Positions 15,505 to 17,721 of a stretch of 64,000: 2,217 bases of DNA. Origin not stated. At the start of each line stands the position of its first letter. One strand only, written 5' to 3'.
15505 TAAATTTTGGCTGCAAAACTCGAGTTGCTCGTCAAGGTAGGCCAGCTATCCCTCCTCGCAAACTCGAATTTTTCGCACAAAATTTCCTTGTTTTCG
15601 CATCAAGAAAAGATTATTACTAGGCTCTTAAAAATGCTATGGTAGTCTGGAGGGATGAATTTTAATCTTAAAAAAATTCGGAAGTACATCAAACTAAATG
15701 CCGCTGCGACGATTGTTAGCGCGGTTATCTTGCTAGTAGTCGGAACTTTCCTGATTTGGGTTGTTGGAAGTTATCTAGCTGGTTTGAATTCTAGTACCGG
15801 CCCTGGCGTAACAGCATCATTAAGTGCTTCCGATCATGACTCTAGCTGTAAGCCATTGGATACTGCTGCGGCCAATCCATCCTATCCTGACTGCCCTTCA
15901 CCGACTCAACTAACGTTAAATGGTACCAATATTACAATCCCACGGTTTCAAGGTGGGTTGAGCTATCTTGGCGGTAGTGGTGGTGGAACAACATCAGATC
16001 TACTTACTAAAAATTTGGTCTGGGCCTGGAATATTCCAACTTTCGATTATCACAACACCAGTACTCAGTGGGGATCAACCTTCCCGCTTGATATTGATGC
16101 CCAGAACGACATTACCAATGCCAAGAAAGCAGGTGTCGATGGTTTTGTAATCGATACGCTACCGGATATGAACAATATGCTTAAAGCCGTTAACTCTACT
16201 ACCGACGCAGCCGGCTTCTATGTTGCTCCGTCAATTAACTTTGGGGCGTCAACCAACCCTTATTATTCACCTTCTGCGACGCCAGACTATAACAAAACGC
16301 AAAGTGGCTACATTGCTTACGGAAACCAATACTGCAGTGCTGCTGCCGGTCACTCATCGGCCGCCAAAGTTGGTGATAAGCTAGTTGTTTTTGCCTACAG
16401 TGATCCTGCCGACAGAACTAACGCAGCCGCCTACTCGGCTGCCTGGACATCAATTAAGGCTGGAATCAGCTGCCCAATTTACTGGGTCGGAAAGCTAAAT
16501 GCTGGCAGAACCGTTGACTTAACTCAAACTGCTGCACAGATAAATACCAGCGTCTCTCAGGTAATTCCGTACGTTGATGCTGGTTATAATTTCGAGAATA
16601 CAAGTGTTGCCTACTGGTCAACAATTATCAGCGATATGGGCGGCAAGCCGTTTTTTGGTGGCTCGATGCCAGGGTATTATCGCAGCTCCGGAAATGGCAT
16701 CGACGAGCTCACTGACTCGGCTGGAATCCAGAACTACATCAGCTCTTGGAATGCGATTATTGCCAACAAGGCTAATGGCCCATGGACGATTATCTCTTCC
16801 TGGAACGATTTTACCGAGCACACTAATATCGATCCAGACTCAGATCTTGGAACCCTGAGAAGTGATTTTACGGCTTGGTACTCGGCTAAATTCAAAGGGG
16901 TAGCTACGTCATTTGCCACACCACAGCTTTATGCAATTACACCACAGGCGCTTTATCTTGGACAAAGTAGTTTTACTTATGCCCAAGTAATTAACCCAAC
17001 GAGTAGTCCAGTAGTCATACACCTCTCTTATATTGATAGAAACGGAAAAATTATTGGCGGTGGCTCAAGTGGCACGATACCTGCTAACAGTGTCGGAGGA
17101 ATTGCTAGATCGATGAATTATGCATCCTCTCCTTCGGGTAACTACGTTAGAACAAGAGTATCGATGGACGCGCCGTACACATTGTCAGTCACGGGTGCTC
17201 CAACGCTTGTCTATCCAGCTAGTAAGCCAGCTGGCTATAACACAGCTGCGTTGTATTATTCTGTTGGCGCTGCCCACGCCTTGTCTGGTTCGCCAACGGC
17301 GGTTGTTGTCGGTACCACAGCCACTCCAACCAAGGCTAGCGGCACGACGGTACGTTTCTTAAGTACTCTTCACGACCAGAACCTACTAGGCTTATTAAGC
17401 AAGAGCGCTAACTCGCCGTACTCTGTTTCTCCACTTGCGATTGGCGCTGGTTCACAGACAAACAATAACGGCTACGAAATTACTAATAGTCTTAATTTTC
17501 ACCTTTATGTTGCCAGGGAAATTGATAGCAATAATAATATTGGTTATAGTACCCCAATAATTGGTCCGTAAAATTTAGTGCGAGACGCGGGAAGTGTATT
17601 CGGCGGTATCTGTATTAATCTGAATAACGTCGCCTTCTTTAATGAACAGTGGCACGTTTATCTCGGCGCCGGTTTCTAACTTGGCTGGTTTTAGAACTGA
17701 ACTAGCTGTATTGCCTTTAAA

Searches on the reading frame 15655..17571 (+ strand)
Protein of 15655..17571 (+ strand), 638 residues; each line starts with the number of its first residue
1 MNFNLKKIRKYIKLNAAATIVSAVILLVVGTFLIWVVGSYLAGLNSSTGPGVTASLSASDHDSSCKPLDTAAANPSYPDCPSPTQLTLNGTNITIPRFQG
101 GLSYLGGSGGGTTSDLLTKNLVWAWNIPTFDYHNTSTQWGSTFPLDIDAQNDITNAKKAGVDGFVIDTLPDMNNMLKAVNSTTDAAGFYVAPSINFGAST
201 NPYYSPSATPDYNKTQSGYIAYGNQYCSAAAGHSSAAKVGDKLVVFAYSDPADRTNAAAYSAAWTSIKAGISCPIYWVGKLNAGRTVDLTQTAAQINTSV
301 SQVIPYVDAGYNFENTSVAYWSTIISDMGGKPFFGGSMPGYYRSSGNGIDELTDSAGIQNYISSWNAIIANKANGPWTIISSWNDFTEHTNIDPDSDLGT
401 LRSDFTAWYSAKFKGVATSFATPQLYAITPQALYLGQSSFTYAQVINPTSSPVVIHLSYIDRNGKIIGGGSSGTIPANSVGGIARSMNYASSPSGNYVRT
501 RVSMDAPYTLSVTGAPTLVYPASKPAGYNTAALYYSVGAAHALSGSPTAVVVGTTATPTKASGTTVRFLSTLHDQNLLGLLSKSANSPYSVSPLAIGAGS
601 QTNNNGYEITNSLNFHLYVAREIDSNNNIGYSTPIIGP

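Call 34: search_protein_families(library=pfam, max_evalue=0.00001, proteins=[window:15655-17571:+])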
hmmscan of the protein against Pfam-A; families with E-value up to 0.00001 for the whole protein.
window:15655-17571:+ (638 aa): 1 family
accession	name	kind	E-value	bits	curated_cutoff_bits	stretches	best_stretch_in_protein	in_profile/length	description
PF03659.20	Glyco_hydro_71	-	2.8e-07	30.1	34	1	148-395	17-241/375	Glycosyl hydrolase family 71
